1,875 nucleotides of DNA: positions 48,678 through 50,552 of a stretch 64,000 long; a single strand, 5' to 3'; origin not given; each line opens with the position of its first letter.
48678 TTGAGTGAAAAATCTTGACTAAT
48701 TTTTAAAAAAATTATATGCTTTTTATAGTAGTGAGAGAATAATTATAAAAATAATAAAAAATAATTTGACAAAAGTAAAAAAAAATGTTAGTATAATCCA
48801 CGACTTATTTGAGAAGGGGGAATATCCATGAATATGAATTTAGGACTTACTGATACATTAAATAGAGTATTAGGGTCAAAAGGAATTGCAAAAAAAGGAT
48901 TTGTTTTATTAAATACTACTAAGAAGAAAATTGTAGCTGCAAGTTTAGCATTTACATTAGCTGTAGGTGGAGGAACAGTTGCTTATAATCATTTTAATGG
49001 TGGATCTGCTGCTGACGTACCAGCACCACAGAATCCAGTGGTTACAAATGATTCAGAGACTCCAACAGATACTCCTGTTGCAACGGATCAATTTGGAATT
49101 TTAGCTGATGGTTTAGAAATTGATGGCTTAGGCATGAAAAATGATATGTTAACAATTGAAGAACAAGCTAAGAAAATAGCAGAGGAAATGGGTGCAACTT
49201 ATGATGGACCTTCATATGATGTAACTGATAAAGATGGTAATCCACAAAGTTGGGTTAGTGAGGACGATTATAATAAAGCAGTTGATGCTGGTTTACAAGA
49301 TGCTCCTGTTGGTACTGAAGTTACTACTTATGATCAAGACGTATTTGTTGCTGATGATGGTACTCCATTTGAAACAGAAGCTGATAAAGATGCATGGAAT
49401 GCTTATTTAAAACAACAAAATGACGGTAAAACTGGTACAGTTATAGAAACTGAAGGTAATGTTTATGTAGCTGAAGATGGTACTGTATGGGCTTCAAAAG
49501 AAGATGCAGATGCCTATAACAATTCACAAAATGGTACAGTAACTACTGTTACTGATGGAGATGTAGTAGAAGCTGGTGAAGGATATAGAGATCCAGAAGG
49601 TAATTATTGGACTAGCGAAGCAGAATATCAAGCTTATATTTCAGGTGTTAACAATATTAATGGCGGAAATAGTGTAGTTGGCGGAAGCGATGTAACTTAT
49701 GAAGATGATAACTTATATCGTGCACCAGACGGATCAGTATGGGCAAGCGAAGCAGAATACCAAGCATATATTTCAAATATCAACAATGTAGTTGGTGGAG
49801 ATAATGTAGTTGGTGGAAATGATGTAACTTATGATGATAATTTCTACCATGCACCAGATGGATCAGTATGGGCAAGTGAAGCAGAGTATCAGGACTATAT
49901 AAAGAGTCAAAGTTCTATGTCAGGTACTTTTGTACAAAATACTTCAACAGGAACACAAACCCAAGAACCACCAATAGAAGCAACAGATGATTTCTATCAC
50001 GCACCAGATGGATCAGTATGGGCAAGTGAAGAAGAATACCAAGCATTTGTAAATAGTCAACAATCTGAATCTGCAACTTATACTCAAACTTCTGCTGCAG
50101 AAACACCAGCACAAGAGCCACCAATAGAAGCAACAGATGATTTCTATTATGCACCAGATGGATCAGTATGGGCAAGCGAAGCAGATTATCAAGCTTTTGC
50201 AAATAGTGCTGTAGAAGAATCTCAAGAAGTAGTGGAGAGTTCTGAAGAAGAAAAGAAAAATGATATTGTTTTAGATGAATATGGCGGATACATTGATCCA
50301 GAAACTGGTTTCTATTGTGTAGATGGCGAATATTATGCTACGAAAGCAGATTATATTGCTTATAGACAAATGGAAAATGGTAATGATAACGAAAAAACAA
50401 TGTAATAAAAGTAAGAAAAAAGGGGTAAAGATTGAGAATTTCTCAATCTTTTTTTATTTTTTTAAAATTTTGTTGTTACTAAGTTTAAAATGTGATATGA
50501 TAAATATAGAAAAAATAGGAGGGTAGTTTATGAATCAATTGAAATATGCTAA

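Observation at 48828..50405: Unrecognised ~20-aa tandem repeat family (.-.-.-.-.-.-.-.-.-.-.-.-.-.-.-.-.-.) in a signal-anchored protein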

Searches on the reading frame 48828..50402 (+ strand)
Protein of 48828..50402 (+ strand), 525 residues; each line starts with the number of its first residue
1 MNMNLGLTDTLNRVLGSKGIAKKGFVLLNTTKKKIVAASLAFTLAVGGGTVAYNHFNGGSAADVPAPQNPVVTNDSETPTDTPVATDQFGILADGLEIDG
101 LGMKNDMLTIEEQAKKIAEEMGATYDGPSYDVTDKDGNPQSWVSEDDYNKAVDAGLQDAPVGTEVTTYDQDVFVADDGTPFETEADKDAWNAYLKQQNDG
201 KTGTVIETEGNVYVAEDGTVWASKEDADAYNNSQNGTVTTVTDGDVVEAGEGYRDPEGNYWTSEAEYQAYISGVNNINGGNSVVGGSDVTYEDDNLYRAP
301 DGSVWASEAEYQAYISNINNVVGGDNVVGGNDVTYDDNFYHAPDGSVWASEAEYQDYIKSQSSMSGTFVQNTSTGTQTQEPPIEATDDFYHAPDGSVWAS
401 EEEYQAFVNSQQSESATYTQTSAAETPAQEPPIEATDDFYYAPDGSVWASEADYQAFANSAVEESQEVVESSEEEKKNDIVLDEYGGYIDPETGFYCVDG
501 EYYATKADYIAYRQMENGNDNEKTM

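Call 3: search_protein_families(library=pfam, proteins=[window:48828-50402:+], max_evalue=10)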
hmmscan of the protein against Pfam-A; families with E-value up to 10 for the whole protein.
window:48828-50402:+ (525 aa): 3 families
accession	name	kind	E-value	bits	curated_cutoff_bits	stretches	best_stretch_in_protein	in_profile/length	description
PF24256.1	DUF7457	-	0.011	16.1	27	0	391-408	23-40/55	Family of unknown function (DUF7457)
PF11161.13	DUF2944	-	0.074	13.4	32.2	1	170-227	75-128/185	Protein of unknown function (DUF2946)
PF15744.10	UPF0492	-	0.21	11.1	27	1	351-426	210-282/359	Uncharacterized protein family UPF0492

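Call 4: search_protein_families(library=ncbifam, proteins=[window:48828-50402:+], max_evalue=10)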
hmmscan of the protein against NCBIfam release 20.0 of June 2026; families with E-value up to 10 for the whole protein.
window:48828-50402:+ (525 aa): 5 families
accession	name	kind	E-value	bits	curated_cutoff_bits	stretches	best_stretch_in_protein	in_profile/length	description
NF007464.0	PRK10040.1-4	equivalog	8.8e-07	29.6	168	1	199-239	29-69/112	hypothetical protein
NF050068.1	Rv0804_CPBP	equivalog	0.061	12.9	200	0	297-320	97-120/197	Rv0804 family intramembrane glutamic endopeptidase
NF052436.1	YabN_Meth_PPase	exception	0.071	12.1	525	1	442-486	243-286/486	bifunctional methyltransferase/pyrophosphohydrolase YabN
NF007463.0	PRK10040.1-2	equivalog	0.18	11.6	93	1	199-226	25-52/58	hypothetical protein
NF053649.1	HemeDegHumQ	equivalog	0.56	10.5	130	0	394-434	54-94/102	heme-degrading protein HmuQ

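Call 6: find_homologous_proteins(query=window:48828-50402:+, max_evalue=0.001)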
Query window:48828-50402:+ (525 aa): 11 proteins with E <= 0.001 among 8000 candidates.
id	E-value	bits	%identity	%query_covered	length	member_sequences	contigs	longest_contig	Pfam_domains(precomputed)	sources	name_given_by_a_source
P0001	0.0e+0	1160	100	100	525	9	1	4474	-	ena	-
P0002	0.0e+0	1012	87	100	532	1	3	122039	-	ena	-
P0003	3.0e-191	655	100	57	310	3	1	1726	-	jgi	-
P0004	9.8e-158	544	53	98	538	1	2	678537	-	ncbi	-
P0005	3.3e-94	335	38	98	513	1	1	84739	-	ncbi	-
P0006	6.3e-48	182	32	82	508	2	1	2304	-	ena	-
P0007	3.4e-45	173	33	86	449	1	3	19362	-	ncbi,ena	-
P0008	1.6e-41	161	35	78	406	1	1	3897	-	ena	-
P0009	2.4e-40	157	30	82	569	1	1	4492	-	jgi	jgi:heme-degrading monooxygenase HmoA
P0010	6.0e-34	136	30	80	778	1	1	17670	-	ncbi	-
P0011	4.5e-32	130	34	67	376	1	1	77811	-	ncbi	-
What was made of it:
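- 48828..50405 (+): Coding sequence of the 525-aa acidic repeat protein. In residues 56-525 there are 97 Asp+Glu against 17 Lys+Arg. Homologues are P0002-P0011 (call 6).
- JGI names P0009 as HmoA (call 6).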

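Call 7: search_solved_structures(query=window:48828-50402:+, max_evalue=10, show_alignments=3)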
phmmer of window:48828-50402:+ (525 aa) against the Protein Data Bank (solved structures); distinct sequences matched with E-value up to 10: 1.
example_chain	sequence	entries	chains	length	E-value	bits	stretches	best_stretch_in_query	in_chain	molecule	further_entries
9gtx_A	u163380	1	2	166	1.4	10.9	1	100-165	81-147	Outer-membrane lipoprotein carrier protein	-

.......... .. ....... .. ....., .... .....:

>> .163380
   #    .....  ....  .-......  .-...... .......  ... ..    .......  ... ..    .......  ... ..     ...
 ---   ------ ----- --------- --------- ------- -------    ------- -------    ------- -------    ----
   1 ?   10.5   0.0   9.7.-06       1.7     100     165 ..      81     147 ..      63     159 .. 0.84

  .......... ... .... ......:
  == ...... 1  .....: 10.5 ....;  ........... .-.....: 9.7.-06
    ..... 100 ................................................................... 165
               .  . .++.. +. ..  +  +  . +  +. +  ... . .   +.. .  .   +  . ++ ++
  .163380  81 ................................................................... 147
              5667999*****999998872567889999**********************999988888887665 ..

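Call 10: search_protein_families(library=pfam, alignment_id=A1, max_evalue=10)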
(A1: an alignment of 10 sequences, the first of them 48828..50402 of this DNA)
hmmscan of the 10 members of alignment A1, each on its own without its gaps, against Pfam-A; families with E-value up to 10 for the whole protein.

A. member 1, window:48828-50402:+ (525 aa): 3 families
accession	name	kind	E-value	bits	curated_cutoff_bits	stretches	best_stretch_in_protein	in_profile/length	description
PF24256.1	DUF7457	-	0.011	16.1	27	0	391-408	23-40/55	Family of unknown function (DUF7457)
PF11161.13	DUF2944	-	0.074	13.4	32.2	1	170-227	75-128/185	Protein of unknown function (DUF2946)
PF15744.10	UPF0492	-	0.21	11.1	27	1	351-426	210-282/359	Uncharacterized protein family UPF0492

B. families by the number of members that match (of 10 scanned): 23 families
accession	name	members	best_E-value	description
PF23826.1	DUF7196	3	0.0033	Domain of unknown function (DUF7196)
PF07494.17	Reg_prop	3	0.0062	Two component regulator propeller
PF24256.1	DUF7457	3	0.011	Family of unknown function (DUF7457)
PF01429.25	MBD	2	0.0046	Methyl-CpG binding domain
PF24000.1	DUF7316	2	0.036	Family of unknown function (DUF7316)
PF14927.11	Neurensin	2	3.6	Neurensin/Transmembrane protein 74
PF19928.4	DUF6391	1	0.00046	Domain of unknown function (DUF6391)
PF03345.20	OST48_N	1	0.04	OST48, N-terminal domain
PF24213.1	DUF7434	1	0.067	Family of unknown function (DUF7434)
PF16291.11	DUF4937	1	0.072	Domain of unknown function (DUF4937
PF11161.13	DUF2944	1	0.074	Protein of unknown function (DUF2946)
PF20720.3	nSTAND3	1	0.11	Novel STAND NTPase 3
PF07382.16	HC2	1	0.16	Histone H1-like nucleoprotein HC2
PF15744.10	UPF0492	1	0.21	Uncharacterized protein family UPF0492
PF20762.2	DUF6836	1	0.22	Domain of unknown function (DUF6836)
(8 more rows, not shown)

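Call 11: search_protein_families(library=phrogs, proteins=[window:48828-50402:+], max_evalue=1)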
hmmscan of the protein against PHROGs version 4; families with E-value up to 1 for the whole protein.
window:48828-50402:+ (525 aa): 4 families
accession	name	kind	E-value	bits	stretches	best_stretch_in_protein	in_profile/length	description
phrog_36213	-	unknown function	0.062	14.4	1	206-233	11-38/60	-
phrog_7672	-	unknown function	0.28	12.1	0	200-232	78-112/129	-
phrog_18640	-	unknown function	0.55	11.3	0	339-349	79-89/111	-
phrog_5109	-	unknown function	0.66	11.4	0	212-232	6-26/68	-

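Call 16: find_related_loci(query=A1, collection=genome_contigs, flank=8000)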
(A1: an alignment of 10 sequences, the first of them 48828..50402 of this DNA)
Query A1 (525 aa) in genome_contigs; peptide patterns used: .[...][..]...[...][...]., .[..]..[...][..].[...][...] (x = any residue, [..] = any of these).
101 stretches matched a pattern; 13 encode a relative of the query (tblastn E <= 1e-3); 13 distinct loci.
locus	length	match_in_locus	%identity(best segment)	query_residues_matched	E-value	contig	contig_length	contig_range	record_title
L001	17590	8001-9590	53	1-516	2e-154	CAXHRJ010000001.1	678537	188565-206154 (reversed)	MAG: uncultured Bacilli bacterium isolate ena-SAMPLE-TAB-22-03-2024-10:43:23:847-115527 genome assembly, contig: NODE_7_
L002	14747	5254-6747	31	1-460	1e-56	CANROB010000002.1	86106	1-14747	MAG: uncultured Bacilli bacterium isolate Lapin-020__bin65 genome assembly, contig: Lapin-020__NODE_204_length_86106_cov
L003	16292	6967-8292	33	1-522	4e-52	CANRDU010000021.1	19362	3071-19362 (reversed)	MAG: uncultured Bacilli bacterium isolate Lapin-026__bin120 genome assembly, contig: Lapin-026__NODE_3306_length_19362_c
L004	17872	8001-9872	34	35-521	4e-49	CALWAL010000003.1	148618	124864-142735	MAG: uncultured Bacilli bacterium isolate BRZ_FM__bin62 genome assembly, contig: BRZ_FM__NODE_185_length_148618_cov_43.9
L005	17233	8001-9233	35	11-425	2e-46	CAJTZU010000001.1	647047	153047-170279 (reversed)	MAG TPA_asm: uncultured Bacilli bacterium isolate MGBC118066 genome assembly, contig: MGBC118066.1, whole genome shotgun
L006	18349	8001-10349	36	17-519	8e-46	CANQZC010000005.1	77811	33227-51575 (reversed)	MAG: uncultured Bacilli bacterium isolate Lapin-018__bin68 genome assembly, contig: Lapin-018__NODE_249_length_77811_cov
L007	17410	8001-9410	32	142-518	2e-41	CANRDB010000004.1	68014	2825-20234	MAG: uncultured Bacilli bacterium isolate Lapin-026__bin71 genome assembly, contig: Lapin-026__NODE_402_length_68014_cov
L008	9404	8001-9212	32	11-524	2e-39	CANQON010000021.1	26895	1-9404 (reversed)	MAG: uncultured Bacilli bacterium isolate Lapin-032__bin82 genome assembly, contig: Lapin-032__NODE_2839_length_26895_co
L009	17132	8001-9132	34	63-525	4e-32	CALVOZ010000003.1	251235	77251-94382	MAG: uncultured Bacilli bacterium isolate BRZ_CP__bin63 genome assembly, contig: BRZ_CP__NODE_32_length_251235_cov_32.06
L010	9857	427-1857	30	1-517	8e-25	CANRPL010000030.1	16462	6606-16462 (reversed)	MAG: uncultured Bacilli bacterium isolate Lapin-018__bin53 genome assembly, contig: Lapin-018__NODE_3117_length_16462_co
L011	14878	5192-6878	36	163-512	1e-17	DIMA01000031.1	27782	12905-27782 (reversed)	MAG TPA_asm: Bacillales bacterium UBA5578 UBA5578_contig_87, whole genome shotgun sequence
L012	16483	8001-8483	30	284-409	7e-6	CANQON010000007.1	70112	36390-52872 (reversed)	MAG: uncultured Bacilli bacterium isolate Lapin-032__bin82 genome assembly, contig: Lapin-032__NODE_669_length_70112_cov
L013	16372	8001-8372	26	287-420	1e-4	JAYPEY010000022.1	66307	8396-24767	MAG: Verrucomicrobiales bacterium isolate 139579_S180_rosella_bins.tsv.082 NODE_376_length_66307_cov_8.379415, whole gen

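Call 39: predict_structure(alignment_id=A1)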
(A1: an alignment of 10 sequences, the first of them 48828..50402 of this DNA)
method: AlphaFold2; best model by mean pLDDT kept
length: 525 residues; sequences in the alignment: 10
mean_pLDDT: 48.4   pTM: 0.19
mean pLDDT of the five models: 48.4, 45.7, 44.2, 43.4, 42.3
residues with pLDDT >= 90: 0; 70-90: 64; 50-70: 156; < 50: 305
segments of 3 or more residues with pLDDT < 50: 1-107, 121-129, 159-168, 233-252, 271-304, 310-336, 361-391, 412-439, 462-478, 520-525
pLDDT, mean of each block of 10 residues (from residue 1): 38 40 32 32 31 28 33 31 34 42 47 55 43 54 65 57 45 67 74 69 51 59 67 42 35 49 53 36 28 41 48 43 27 45 57 61 33 26 39 59 68 37 29 40 59 66 40 41 82 83 86 71 40
secondary structure, 60 per line:
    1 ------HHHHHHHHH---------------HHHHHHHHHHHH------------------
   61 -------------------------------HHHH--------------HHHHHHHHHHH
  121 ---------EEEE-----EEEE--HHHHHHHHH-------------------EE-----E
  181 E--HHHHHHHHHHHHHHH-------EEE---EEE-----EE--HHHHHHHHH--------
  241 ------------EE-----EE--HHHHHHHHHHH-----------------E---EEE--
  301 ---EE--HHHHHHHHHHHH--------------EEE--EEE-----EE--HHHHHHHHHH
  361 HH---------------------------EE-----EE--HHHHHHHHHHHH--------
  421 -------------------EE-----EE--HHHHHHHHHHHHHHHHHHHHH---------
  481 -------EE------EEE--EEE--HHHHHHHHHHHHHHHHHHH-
elements in order: H7-15 H31-42 H92-95 H110-120 E130-133 E139-142 H145-153 H184-198 E206-208 E212-214 H224-232 H264-274 E296-298 H308-319 E334-336 E339-341 H351-362 H401-412 H451-471 E496-498 E501-503 H506-524
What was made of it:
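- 48993..49211 (+): Extracytoplasmic acidic linker plus the conserved motif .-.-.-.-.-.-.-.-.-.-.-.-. and a helix (residues 56-128). AF2 helix at 110-120 (call 39).
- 49212..49286 (+): Unit 0, degenerate with a longer hairpin: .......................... AF2 strands 130-133 and 139-142, helix 145-153 (call 39).
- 50277..50378 (+): C-terminal variant unit (subtype C, three strands plus a helix): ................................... The same subtype is repeated many times in P0010. This is the most confident part of the full-length AF2 model, pLDDT 82-86 (call 39).
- Checked: AlphaFold shows one further degenerate unit at residues 129-153 as a hairpin plus helix (call 39), so 'about nine copies' is right.
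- In the full-length AF2 model every unit is a hairpin plus a helix and the linkers are disordered (call 39). The linkers are disordered (call 39).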
